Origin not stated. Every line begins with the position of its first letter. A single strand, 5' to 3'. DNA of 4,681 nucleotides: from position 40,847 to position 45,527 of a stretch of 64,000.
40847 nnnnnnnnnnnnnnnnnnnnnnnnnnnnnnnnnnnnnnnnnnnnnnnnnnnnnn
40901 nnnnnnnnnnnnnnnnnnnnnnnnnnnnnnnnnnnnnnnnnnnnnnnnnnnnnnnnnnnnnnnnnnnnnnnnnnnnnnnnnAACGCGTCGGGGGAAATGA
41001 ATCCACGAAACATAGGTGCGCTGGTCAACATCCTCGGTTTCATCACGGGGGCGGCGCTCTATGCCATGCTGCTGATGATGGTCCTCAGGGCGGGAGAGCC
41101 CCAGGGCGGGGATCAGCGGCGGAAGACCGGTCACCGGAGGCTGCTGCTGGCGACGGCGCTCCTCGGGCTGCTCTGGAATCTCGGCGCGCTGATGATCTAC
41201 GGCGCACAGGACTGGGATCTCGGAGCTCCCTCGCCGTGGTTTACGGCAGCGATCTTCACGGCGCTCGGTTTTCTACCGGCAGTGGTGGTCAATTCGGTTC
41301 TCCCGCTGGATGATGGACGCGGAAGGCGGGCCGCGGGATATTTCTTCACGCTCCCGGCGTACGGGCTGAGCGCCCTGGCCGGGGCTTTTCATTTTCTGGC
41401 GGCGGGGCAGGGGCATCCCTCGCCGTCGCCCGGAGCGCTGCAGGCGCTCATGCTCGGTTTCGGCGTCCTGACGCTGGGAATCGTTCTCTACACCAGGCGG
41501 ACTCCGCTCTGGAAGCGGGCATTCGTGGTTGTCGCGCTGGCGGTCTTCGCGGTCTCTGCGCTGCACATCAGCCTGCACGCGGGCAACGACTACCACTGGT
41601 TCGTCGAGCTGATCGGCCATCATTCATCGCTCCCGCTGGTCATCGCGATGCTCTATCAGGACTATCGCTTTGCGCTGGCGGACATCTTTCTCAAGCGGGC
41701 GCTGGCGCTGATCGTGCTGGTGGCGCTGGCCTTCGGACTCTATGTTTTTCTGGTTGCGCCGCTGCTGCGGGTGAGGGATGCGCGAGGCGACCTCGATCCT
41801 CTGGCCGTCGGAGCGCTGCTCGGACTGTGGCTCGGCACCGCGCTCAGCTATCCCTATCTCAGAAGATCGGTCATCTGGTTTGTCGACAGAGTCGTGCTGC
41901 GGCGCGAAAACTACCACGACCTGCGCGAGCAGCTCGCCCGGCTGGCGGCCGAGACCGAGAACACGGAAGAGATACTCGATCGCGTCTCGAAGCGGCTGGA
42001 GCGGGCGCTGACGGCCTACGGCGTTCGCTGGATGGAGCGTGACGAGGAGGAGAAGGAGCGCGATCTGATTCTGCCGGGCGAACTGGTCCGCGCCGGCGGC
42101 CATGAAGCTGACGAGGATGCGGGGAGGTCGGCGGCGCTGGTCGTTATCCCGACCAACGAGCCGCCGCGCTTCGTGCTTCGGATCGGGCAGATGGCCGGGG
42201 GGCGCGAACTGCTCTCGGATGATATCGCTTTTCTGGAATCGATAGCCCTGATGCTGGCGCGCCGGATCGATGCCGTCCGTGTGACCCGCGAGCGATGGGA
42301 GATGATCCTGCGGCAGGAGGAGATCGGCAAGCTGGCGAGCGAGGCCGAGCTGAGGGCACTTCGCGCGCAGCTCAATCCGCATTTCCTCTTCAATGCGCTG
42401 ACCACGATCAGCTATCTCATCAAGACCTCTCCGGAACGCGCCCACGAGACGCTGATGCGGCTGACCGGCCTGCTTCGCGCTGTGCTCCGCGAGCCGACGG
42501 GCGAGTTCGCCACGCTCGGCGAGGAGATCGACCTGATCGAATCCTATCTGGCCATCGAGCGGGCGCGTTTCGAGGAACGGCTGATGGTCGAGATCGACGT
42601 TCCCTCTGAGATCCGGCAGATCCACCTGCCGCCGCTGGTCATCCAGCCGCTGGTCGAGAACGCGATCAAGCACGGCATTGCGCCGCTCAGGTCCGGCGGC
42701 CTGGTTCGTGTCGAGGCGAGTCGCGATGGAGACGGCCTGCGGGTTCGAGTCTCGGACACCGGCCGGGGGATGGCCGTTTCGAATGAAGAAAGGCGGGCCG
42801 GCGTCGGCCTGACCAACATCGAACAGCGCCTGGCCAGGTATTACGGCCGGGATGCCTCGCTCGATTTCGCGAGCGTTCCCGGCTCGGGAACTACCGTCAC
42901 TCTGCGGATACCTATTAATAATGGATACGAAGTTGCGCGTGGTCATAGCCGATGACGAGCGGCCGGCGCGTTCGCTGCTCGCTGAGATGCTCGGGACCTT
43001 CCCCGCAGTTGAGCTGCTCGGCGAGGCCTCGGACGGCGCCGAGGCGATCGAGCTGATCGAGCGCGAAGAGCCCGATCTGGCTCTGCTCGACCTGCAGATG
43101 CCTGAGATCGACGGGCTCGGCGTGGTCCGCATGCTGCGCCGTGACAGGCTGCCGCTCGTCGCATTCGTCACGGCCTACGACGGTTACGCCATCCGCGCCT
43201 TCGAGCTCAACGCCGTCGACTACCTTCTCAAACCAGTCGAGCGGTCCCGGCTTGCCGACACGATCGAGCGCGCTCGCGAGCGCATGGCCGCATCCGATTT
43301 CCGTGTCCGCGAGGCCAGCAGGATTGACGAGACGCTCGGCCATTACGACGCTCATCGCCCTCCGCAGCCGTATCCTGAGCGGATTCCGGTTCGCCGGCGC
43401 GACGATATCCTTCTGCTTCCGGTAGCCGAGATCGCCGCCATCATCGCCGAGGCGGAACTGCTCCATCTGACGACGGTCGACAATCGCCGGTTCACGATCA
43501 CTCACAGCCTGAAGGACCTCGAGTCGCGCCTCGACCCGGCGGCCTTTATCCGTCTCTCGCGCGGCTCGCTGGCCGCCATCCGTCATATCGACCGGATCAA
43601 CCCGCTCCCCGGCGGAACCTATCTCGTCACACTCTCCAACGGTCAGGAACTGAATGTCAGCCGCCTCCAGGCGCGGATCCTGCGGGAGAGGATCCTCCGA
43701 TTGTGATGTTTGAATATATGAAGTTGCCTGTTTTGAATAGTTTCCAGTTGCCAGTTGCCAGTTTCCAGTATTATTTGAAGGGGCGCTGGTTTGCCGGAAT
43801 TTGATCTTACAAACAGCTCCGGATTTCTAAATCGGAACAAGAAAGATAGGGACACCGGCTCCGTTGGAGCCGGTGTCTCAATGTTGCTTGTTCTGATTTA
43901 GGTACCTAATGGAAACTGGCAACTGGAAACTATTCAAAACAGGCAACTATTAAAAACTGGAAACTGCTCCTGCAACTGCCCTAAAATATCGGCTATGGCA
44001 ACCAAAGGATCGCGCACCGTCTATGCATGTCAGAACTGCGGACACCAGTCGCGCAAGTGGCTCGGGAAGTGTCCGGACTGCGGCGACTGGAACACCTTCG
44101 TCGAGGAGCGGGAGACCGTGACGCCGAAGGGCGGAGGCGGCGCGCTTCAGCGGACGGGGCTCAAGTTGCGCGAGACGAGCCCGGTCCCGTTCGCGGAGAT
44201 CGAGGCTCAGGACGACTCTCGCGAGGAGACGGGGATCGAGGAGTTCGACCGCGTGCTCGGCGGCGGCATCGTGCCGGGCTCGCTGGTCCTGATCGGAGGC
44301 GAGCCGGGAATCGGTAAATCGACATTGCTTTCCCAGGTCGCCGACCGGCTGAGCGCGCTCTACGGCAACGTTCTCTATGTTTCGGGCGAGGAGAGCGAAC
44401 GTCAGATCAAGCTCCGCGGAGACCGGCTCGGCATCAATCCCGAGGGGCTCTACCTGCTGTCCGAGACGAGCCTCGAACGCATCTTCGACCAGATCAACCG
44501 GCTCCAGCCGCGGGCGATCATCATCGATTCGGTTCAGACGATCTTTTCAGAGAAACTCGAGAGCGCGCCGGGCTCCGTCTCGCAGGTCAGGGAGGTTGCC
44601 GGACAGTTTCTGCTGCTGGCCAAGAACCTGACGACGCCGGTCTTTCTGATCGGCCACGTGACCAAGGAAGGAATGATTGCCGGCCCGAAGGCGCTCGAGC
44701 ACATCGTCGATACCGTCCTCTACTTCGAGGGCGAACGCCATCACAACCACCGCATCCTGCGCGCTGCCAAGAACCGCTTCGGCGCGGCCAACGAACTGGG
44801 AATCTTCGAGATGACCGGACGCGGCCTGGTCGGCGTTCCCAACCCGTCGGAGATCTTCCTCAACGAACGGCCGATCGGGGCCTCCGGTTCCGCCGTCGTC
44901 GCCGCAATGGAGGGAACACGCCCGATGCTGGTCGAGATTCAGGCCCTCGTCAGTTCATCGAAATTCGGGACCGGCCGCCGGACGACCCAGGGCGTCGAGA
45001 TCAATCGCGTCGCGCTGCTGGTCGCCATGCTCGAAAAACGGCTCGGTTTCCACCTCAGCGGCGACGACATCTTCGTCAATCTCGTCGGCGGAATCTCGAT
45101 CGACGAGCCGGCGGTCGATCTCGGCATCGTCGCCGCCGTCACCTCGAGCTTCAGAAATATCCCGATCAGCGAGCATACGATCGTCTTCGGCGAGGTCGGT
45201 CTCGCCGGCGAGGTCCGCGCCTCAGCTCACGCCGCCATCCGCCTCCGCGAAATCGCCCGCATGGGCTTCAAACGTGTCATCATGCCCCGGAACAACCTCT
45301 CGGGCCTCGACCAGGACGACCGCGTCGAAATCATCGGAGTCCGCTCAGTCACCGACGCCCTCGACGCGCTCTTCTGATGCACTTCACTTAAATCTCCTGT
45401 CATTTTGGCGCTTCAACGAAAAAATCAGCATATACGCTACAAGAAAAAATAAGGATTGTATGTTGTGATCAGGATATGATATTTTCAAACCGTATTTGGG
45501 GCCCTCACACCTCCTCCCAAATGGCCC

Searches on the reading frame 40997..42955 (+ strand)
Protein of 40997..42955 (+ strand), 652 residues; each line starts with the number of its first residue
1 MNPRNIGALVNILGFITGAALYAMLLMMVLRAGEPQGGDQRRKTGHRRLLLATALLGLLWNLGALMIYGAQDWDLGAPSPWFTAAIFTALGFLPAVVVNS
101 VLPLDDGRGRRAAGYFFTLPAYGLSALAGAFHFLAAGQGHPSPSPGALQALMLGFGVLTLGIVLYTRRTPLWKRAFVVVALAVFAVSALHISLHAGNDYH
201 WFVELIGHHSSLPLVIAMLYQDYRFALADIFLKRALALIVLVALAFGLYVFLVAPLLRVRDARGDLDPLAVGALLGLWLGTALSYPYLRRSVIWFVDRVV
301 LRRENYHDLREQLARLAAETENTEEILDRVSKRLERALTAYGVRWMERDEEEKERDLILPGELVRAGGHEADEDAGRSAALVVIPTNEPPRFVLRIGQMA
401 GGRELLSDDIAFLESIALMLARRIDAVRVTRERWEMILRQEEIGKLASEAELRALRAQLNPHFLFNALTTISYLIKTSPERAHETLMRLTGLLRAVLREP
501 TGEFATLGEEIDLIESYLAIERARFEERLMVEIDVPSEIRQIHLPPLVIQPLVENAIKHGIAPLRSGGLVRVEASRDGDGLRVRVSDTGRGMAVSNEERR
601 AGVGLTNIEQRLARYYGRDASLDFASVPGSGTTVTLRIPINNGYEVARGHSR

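Call 40: search_protein_families(library=pfam, proteins=[window:40997-42955:+], max_evalue=0.00001)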
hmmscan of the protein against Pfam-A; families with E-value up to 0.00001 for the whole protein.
window:40997-42955:+ (652 aa): 2 families
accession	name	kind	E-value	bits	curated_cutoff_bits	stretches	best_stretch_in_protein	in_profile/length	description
PF06580.19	His_kinase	-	5e-25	88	25.2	1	450-529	1-81/81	Histidine kinase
PF02518.31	HATPase_c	-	8.8e-13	49.1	26.4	1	548-640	9-109/111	Histidine kinase-, DNA gyrase B-, and HSP90-like ATPase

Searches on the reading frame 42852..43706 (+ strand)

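Call 40: search_protein_families(library=pfam, proteins=[window:42852-43706:+], max_evalue=0.00001)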
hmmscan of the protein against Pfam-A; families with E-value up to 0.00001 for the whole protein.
window:42852-43706:+ (284 aa): 2 families
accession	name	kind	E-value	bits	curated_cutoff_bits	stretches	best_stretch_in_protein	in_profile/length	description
PF00072.30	Response_reg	-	4.4e-22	78.8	30.2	1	30-138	1-110/111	Response regulator receiver domain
PF04397.21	LytTR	-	6.6e-18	65.2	22.6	1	185-281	2-97/98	LytTr DNA-binding domain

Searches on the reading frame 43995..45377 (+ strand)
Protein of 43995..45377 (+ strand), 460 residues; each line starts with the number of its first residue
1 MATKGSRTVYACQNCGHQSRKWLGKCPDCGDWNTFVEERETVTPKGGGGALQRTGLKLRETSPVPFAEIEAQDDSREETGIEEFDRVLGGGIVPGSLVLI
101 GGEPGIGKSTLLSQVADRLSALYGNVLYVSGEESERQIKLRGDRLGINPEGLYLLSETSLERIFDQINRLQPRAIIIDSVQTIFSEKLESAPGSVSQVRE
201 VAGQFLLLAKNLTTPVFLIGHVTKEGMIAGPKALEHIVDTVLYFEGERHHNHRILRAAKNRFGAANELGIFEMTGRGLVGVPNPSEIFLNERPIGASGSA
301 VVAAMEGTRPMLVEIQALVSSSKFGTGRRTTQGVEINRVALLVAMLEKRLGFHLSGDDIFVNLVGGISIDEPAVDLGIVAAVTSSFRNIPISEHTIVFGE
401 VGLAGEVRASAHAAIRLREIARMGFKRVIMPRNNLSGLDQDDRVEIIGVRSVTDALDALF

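Call 40: search_protein_families(library=pfam, proteins=[window:43995-45377:+], max_evalue=0.00001)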
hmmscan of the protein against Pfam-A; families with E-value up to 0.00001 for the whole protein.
window:43995-45377:+ (460 aa): 6 families
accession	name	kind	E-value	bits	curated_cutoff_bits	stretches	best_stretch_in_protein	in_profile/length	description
PF06745.19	ATPase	-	1.3e-15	57.9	26.6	1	78-150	2-75/231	KaiC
PF13481.12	AAA_25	-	4.4e-14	53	27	1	68-226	6-194/195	AAA domain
PF18073.7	Zn_ribbon_LapB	-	1.3e-13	50.8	25.7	1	10-37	1-28/28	Rubredoxin metal binding domain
PF03796.21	DnaB_C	-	1.9e-08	34.5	27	1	78-187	3-116/255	DnaB-like helicase C terminal domain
PF13541.12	ChlI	-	1.4e-07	31.8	27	1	349-434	35-121/121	Subunit ChlI of Mg-chelatase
PF00004.35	AAA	-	3.3e-07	31.3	21.2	1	98-227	1-113/131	ATPase family associated with various cellular activities (AAA)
